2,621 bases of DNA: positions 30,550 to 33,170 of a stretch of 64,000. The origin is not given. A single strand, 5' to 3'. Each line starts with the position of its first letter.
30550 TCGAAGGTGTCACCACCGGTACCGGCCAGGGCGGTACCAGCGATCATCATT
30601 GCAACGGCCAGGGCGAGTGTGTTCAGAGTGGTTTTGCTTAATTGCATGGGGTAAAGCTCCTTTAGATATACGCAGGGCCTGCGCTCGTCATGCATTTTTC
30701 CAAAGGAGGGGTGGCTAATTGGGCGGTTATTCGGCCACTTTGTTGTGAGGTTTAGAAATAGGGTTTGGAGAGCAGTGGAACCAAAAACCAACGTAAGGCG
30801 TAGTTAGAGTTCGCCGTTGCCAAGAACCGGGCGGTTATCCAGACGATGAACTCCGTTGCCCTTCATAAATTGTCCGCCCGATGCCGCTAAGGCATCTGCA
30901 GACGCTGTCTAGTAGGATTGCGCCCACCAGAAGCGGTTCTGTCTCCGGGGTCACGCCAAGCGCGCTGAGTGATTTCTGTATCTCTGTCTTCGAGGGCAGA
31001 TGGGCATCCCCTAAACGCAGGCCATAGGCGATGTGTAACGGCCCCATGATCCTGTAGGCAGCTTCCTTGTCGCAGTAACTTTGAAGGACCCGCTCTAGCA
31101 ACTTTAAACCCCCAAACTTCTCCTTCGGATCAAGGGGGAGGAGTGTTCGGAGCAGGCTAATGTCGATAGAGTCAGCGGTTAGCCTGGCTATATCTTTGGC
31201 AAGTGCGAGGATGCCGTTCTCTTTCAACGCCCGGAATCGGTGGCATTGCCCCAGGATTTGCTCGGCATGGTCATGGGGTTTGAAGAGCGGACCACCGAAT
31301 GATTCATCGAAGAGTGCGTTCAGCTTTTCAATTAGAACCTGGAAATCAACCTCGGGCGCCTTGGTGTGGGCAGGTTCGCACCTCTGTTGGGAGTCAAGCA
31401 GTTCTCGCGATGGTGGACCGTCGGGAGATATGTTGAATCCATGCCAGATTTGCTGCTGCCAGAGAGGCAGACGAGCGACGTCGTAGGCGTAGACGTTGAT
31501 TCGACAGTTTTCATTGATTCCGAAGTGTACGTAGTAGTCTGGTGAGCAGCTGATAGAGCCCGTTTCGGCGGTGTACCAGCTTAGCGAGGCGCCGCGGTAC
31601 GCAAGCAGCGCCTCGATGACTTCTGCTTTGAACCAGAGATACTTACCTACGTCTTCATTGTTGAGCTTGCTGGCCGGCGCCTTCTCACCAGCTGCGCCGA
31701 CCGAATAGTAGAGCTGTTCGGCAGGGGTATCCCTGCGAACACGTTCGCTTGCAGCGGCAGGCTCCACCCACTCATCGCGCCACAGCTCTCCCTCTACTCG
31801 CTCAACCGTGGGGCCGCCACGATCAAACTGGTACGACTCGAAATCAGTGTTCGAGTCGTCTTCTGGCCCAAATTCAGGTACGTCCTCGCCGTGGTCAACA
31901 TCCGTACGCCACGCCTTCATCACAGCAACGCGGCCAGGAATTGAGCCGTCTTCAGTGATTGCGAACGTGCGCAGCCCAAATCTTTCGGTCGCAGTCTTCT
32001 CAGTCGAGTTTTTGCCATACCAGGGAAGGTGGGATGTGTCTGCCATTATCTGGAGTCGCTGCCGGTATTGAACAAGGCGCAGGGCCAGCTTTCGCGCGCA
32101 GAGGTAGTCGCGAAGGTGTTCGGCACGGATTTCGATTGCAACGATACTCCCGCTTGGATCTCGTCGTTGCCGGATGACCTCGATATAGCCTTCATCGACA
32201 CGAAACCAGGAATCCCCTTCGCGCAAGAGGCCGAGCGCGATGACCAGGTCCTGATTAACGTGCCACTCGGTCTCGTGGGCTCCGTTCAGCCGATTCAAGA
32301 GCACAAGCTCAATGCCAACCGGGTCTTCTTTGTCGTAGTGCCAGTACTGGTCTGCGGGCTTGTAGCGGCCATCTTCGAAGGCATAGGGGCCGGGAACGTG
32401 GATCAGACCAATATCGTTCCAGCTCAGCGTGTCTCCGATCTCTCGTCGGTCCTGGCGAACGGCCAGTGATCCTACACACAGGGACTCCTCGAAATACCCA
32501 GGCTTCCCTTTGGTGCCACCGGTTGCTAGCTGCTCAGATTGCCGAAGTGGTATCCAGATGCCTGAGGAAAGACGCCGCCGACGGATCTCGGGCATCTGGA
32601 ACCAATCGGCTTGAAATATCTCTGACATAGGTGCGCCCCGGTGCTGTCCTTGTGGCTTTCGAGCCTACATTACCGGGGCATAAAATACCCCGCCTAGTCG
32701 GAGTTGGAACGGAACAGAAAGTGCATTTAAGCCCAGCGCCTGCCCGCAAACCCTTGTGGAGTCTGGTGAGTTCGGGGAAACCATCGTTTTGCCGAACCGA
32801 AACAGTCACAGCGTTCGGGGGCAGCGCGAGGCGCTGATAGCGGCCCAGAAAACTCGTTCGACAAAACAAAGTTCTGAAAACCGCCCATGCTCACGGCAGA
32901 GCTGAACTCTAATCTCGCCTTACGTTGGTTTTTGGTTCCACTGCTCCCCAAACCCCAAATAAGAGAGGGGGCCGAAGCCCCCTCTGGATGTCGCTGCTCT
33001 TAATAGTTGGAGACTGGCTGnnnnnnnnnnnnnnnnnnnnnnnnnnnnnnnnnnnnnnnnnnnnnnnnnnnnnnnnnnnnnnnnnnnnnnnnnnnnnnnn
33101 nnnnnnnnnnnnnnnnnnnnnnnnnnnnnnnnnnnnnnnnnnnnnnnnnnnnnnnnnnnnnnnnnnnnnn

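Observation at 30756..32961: Transposase-less Tn3-family cassette inserted between a terminator and the pilin promoter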

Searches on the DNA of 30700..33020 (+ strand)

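Call 18: search_dna_similar(query=window:30700-33020:+, collection=plasmids, mode=distant, max_rows=30)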
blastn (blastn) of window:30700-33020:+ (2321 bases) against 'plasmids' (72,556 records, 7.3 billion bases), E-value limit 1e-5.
Records with a match: 511; places in all: 919; records where one place covers at least 80% of the query: 0.
Best place of each record, by identity: 95-99% 282; 90-95% 100; 80-90% 32; 60-80% 97.
By first word of the organism name: Pseudomonas 210; Klebsiella 177; Aeromonas 33; Citrobacter 23; Enterobacter 21; Escherichia 10; Azotobacter 8; Serratia 6; Stutzerimonas 5; uncultured 3; and 10 more.
By predicted mobility (MOB-suite, as given by PLSDB): conjugative 276; mobilizable 124; non-mobilizable 111.
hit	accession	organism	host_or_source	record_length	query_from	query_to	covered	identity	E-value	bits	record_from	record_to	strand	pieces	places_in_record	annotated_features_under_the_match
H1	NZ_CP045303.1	Azotobacter salinestris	cell culture,soil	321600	2009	2258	11%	81.2%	2e-58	236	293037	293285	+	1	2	none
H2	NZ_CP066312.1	Azotobacter chroococcum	single,soil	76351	2009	2257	11%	81.5%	2e-59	239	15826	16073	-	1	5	none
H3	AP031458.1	Pseudomonas aeruginosa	Diplothrix legata,lung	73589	2009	2259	11%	80.2%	1e-53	219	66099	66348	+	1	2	none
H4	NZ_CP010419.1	Azotobacter chroococcum NCIMB 8003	cell culture,soil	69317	2009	2257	11%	80.8%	3e-56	228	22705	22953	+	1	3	none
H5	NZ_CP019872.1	Pseudomonas syringae group genomosp. 3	Solanum lycopersicum cv. Brillante,pure ...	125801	2009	2259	11%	79.4%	6e-52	214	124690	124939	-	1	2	none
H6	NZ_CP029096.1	Pseudomonas aeruginosa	-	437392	2009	2259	11%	79.4%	6e-52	214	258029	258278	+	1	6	none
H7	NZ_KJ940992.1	Pseudomonas sp. ZM1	postflotation tailings from Zelazny Most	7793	2009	2259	11%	79.4%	6e-52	214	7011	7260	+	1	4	none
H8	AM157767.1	uncultured bacterium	-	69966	2009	2258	11%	79.3%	2e-51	213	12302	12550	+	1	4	none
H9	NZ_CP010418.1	Azotobacter chroococcum NCIMB 8003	cell culture,soil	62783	2009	2257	11%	79.6%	6e-52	214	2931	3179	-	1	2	none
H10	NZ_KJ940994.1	Pseudomonas sp. LM8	mineral sediment from Lubin copper mine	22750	2009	2258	11%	78.9%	3e-50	208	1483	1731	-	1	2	none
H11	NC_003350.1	Pseudomonas putida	-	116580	2009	2257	11%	79.2%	7e-51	211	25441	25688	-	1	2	none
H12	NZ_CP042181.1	Pseudomonas sp. KBS0802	environmental isolate,soil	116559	2009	2257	11%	79.2%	7e-51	211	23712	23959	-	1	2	none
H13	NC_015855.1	Pseudomonas putida DOT-T1E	-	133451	2009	2257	11%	79.2%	7e-51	211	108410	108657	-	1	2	none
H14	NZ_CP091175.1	Stutzerimonas stutzeri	cell culture,wwtp active sludge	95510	2009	2257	11%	79.2%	7e-51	211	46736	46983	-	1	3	none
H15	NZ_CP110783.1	Pseudomonas putida DOT-T1E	pure cell culture,environment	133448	2009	2257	11%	79.2%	7e-51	211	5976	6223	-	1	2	none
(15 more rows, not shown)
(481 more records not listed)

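Call 19: search_dna_similar(query=window:30761-30850:+, collection=plasmids, mode=distant, max_rows=40, max_evalue=0.01)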
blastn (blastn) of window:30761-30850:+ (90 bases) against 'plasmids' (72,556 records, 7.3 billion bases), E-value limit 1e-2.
Records with a match: 512; places in all: 844; records where one place covers at least 80% of the query: 29.
Best place of each record, by identity: 90-95% 392; 80-90% 101; 60-80% 19.
By first word of the organism name: Pseudomonas 207; Klebsiella 177; Aeromonas 34; Citrobacter 23; Enterobacter 21; Escherichia 10; Azotobacter 8; Stutzerimonas 7; Serratia 6; uncultured 4; and 10 more.
By predicted mobility (MOB-suite, as given by PLSDB): conjugative 274; mobilizable 122; non-mobilizable 116.
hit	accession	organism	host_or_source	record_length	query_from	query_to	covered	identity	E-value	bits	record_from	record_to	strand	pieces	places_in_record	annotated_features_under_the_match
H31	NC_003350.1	Pseudomonas putida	-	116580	1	84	93%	88.2%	6e-21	105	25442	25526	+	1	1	none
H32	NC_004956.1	Pseudomonas sp. ADP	-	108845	1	84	93%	88.2%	6e-21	105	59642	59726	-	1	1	none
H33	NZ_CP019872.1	Pseudomonas syringae group genomosp. 3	Solanum lycopersicum cv. Brillante,pure ...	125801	1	84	93%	88.2%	6e-21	105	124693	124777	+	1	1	none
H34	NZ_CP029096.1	Pseudomonas aeruginosa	-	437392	1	84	93%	88.2%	6e-21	105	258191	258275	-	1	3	none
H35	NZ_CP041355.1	Pseudomonas aeruginosa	urinary tract infection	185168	1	84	93%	88.2%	6e-21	105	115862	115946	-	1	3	hypothetical protein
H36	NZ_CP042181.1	Pseudomonas sp. KBS0802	environmental isolate,soil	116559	1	84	93%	88.2%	6e-21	105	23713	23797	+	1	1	none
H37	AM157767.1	uncultured bacterium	-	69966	1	84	93%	88.2%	6e-21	105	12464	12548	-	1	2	none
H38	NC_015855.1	Pseudomonas putida DOT-T1E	-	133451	1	84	93%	88.2%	6e-21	105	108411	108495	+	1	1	none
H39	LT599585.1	Pseudomonas veronii 1YdBTEX2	-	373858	1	84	93%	88.2%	6e-21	105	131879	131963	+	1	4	none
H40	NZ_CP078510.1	Stutzerimonas stutzeri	mixed culture,marine sludge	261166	1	84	93%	88.2%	6e-21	105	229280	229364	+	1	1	hypothetical protein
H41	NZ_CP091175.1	Stutzerimonas stutzeri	cell culture,wwtp active sludge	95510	1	84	93%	88.2%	6e-21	105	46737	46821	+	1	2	none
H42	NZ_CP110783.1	Pseudomonas putida DOT-T1E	pure cell culture,environment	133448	1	84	93%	88.2%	6e-21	105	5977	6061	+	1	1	none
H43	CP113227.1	Pseudomonadaceae bacterium T75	Pig,fecal sample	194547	1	84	93%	88.2%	6e-21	105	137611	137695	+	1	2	hypothetical protein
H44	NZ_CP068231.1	Aeromonas caviae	combined sewer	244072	1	84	93%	88.2%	6e-21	105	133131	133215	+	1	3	none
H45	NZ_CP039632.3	Pseudomonas veronii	Bacterial culture,sediment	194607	1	84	93%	88.2%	6e-21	105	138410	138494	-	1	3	none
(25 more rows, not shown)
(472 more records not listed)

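Call 20: get_annotated_region(hit=H7, flank=4000)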
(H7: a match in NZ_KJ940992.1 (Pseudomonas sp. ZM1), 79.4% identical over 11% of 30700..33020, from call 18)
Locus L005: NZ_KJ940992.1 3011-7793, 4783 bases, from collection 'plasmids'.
description: Pseudomonas sp. ZM1 plasmid pZM1P1, complete sequence
organism: Pseudomonas sp. ZM1 (NCBI taxid 1523522)
taxonomy: Bacteria; Pseudomonadota; Gammaproteobacteria; Pseudomonadales; Pseudomonadaceae; Pseudomonas; Pseudomonas sp. ZM1
host: -; source: postflotation tailings from Zelazny Most; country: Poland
typing (MOB-suite, as given by PLSDB): mobilizable; replicon rep_cluster_1782; relaxase MOBQ
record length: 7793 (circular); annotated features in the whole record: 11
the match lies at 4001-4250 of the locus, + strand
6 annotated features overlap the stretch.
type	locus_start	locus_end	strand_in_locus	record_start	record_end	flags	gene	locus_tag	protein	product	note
CDS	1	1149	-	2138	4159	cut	mobQ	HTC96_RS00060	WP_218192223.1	MobQ family relaxase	-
CDS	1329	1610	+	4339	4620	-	-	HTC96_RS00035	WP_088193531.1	hypothetical protein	-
CDS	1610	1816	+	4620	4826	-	-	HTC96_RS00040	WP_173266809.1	hypothetical protein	-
CDS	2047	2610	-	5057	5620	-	-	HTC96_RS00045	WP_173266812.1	recombinase family protein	GO:0006310 - DNA recombination [Evidence IEA]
CDS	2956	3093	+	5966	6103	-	-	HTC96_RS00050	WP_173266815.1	hypothetical protein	-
CDS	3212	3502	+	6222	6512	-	-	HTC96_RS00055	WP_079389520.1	DUF1652 domain-containing protein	-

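Call 21: get_annotated_region(hit=H11, flank=3000)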
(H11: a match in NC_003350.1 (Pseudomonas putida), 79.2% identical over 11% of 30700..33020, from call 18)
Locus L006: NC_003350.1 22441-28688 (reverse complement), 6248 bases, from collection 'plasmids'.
description: Pseudomonas putida plasmid pWW0, complete sequence
organism: Pseudomonas putida (NCBI taxid 303)
taxonomy: Bacteria; Pseudomonadota; Gammaproteobacteria; Pseudomonadales; Pseudomonadaceae; Pseudomonas; Pseudomonas putida
host: -; source: -; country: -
typing (MOB-suite, as given by PLSDB): conjugative; replicon IncP; relaxase MOBF; mating-pair formation MPF_T
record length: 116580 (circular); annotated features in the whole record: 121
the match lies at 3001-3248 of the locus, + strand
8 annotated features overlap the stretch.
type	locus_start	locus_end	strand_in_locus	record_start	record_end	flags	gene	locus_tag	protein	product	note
CDS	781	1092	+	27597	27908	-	-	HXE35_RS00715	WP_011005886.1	DUF6088 family protein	-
CDS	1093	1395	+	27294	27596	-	-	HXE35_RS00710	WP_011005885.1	hypothetical protein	-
CDS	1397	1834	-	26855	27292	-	-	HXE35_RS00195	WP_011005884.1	metalloregulator ArsR/SmtB family transcription factor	GO:0006355 - regulation of DNA-templated transcription [Evidence IEA]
CDS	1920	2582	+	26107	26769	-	-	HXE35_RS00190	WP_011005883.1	recombinase family protein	GO:0006310 - DNA recombination [Evidence IEA]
CDS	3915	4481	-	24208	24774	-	-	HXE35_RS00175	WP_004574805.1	OsmC family protein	GO:0006979 - response to oxidative stress [Evidence IEA]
CDS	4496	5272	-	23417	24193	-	-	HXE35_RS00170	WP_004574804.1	SDR family oxidoreductase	-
CDS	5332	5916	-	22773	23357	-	-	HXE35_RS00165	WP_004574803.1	TetR/AcrR family transcriptional regulator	GO:0006355 - regulation of DNA-templated transcription [Evidence IEA]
CDS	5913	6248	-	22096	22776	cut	-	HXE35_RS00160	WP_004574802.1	cupin domain-containing protein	-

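Call 41: search_dna_similar(query=window:32916-32955:-, collection=plasmids, mode=distant, max_rows=40, max_evalue=1, rows=spread)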
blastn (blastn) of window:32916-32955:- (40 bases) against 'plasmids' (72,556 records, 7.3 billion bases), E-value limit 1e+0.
Records with a match: 763; places in all: 1157; records where one place covers at least 80% of the query: 640.
Best place of each record, by identity: >=99% 21; 95-99% 352; 90-95% 209; 80-90% 181.
By first word of the organism name: Pseudomonas 303; Klebsiella 189; Escherichia 92; Aeromonas 35; Enterobacter 31; Citrobacter 24; Yersinia 12; Legionella 11; uncultured 9; Stutzerimonas 8; and 20 more.
By predicted mobility (MOB-suite, as given by PLSDB): conjugative 408; non-mobilizable 203; mobilizable 152.
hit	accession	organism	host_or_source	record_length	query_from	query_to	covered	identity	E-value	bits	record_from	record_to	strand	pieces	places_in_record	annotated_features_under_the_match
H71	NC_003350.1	Pseudomonas putida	-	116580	1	39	98%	100.0%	2e-11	72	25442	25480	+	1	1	none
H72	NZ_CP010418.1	Azotobacter chroococcum NCIMB 8003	cell culture,soil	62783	1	40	100%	97.5%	3e-10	69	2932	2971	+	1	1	none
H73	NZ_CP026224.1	Aeromonas sp. ASNIH3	-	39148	1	37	93%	97.3%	1e-8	64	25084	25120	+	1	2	hypothetical protein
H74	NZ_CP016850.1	Pseudomonas sp. TMW 2.1634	cell culture,poultry meat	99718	1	37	93%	97.3%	1e-8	64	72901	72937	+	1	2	none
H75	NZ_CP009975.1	Pseudomonas putida S12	soil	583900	1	37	93%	97.3%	1e-8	64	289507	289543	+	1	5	hypothetical protein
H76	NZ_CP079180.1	Klebsiella pneumoniae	Homo sapiens,urine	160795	1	37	93%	97.3%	1e-8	64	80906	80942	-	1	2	none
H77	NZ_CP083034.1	Klebsiella pneumoniae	Homo sapiens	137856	1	37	93%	97.3%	1e-8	64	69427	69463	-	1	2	none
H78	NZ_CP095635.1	Klebsiella pneumoniae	Homo sapiens,Pure culture one microbial ...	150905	1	37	93%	97.3%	1e-8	64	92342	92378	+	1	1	none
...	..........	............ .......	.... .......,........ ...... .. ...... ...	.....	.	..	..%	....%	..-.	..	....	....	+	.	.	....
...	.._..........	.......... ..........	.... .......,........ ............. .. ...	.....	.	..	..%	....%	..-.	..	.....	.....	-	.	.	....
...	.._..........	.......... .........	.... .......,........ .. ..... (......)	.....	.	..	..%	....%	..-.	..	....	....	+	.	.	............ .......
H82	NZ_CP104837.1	Enterobacter cloacae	Homo sapiens,other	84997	1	37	93%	97.3%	1e-8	64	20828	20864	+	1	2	none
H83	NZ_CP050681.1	Klebsiella variicola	Homo sapiens,mixed culture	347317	1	37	93%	97.3%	1e-8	64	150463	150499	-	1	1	catB3: chloramphenicol acetyltransferase (CAT)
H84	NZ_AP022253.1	Aeromonas hydrophila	-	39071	1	37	93%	97.3%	1e-8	64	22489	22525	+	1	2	hypothetical protein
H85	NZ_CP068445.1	Klebsiella quasipneumoniae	Homo sapiens,whole organism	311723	1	37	93%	97.3%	1e-8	64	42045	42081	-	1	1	catB3: chloramphenicol acetyltransferase (CAT)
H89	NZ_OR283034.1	Pseudomonas aeruginosa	-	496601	1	37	93%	97.3%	1e-8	64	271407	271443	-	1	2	Tn3 family transposase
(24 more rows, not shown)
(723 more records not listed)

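Call 42: get_annotated_region(hit=H89, flank=8000)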
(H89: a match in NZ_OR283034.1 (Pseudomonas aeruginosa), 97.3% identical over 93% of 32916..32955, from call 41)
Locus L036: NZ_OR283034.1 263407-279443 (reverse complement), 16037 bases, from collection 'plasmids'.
description: Pseudomonas aeruginosa strain PA98zyfcau plasmid pCA98YufeZhao-cau, complete sequence
organism: Pseudomonas aeruginosa (NCBI taxid 287)
taxonomy: Bacteria; Pseudomonadota; Gammaproteobacteria; Pseudomonadales; Pseudomonadaceae; Pseudomonas; Pseudomonas aeruginosa
host: -; source: -; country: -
typing (MOB-suite, as given by PLSDB): conjugative; replicon IncP,rep_cluster_1115; relaxase MOBP; mating-pair formation MPF_T
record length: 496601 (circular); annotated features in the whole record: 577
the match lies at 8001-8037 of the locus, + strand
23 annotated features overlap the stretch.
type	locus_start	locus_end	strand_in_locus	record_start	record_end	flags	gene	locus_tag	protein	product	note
CDS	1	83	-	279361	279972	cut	-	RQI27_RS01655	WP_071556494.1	hypothetical protein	-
CDS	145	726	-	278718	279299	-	-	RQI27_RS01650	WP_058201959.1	hypothetical protein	-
CDS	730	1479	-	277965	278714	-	-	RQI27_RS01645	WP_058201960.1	hypothetical protein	-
CDS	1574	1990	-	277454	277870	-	-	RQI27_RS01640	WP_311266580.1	hypothetical protein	-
CDS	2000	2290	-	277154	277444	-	-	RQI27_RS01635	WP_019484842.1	hypothetical protein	-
CDS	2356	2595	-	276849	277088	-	-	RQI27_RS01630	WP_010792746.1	hypothetical protein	-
CDS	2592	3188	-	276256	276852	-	-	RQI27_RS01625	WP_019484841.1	hypothetical protein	-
CDS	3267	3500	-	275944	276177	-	-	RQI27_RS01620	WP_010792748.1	hypothetical protein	-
CDS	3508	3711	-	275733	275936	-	-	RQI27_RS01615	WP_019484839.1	hypothetical protein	-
CDS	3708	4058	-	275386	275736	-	-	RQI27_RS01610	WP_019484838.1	hypothetical protein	-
CDS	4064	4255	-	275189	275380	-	-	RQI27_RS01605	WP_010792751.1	hypothetical protein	-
CDS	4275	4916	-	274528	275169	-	-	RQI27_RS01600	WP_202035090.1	hypothetical protein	-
CDS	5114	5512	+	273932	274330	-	-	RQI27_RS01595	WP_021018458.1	hypothetical protein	-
CDS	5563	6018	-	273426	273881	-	-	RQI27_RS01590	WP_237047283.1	hypothetical protein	-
CDS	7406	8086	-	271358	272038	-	-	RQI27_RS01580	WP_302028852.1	Tn3 family transposase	GO:0006313 - DNA transposition [Evidence IEA]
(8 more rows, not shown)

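Call 43: get_annotated_region(hit=H76, flank=8000)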
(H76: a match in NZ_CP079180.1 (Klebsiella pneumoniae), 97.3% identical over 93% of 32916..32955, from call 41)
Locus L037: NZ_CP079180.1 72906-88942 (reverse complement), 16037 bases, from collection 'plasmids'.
description: Klebsiella pneumoniae subsp. pneumoniae strain WRC13_AI2040PC plasmid pAI2040P_P1, complete sequence
organism: Klebsiella pneumoniae (NCBI taxid 72407)
taxonomy: Bacteria; Pseudomonadota; Gammaproteobacteria; Enterobacterales; Enterobacteriaceae; Klebsiella; Klebsiella pneumoniae
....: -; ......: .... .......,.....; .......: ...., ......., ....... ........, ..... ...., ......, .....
typing (MOB-suite, as given by PLSDB): conjugative; replicon IncFIB,IncFII,rep_cluster_2183; relaxase MOBF,MOBF; mating-pair formation MPF_F
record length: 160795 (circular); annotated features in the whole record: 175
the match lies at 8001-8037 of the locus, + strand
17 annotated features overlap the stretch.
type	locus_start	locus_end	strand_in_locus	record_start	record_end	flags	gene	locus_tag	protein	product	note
CDS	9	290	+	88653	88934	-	-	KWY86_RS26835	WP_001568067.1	hypothetical protein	-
CDS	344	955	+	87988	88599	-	-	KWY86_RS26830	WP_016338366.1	DUF2913 family protein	-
CDS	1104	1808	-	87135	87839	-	-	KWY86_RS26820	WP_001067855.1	IS6-like element IS26 family transposase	GO:0006313 - DNA transposition [Evidence IEA]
CDS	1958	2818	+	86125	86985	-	-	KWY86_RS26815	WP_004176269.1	broad-spectrum class A beta-lactamase SHV-11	-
predicted_resistance_gene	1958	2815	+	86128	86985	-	blaSHV-11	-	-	broad-spectrum class A beta-lactamase SHV-11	predicted by amrfinderplus; class BETA-LACTAM; identity 100.0%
CDS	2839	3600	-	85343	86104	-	-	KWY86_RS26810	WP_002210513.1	DeoR/GlpR family DNA-binding transcription regulator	-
CDS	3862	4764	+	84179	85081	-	ltnD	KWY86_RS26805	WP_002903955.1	L-threonate dehydrogenase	GO:0005975 - carbohydrate metabolic process [Evidence IEA]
CDS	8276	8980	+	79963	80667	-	-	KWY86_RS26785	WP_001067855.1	IS6-like element IS26 family transposase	GO:0006313 - DNA transposition [Evidence IEA]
CDS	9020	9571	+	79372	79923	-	-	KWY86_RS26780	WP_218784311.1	recombinase family protein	GO:0006310 - DNA recombination [Evidence IEA]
CDS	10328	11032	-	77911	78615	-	-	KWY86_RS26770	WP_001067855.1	IS6-like element IS26 family transposase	GO:0006313 - DNA transposition [Evidence IEA]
CDS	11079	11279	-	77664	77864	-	-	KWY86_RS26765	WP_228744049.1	DUF4158 domain-containing protein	-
CDS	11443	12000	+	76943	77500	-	-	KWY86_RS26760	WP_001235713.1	recombinase family protein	GO:0006310 - DNA recombination [Evidence IEA]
CDS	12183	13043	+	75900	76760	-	-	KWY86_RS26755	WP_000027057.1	broad-spectrum class A beta-lactamase TEM-1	-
predicted_resistance_gene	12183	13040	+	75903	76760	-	blaTEM-1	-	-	broad-spectrum class A beta-lactamase TEM-1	predicted by amrfinderplus; class BETA-LACTAM; identity 100.0%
CDS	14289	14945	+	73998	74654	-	-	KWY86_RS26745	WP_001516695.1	quinolone resistance pentapeptide repeat protein QnrS1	-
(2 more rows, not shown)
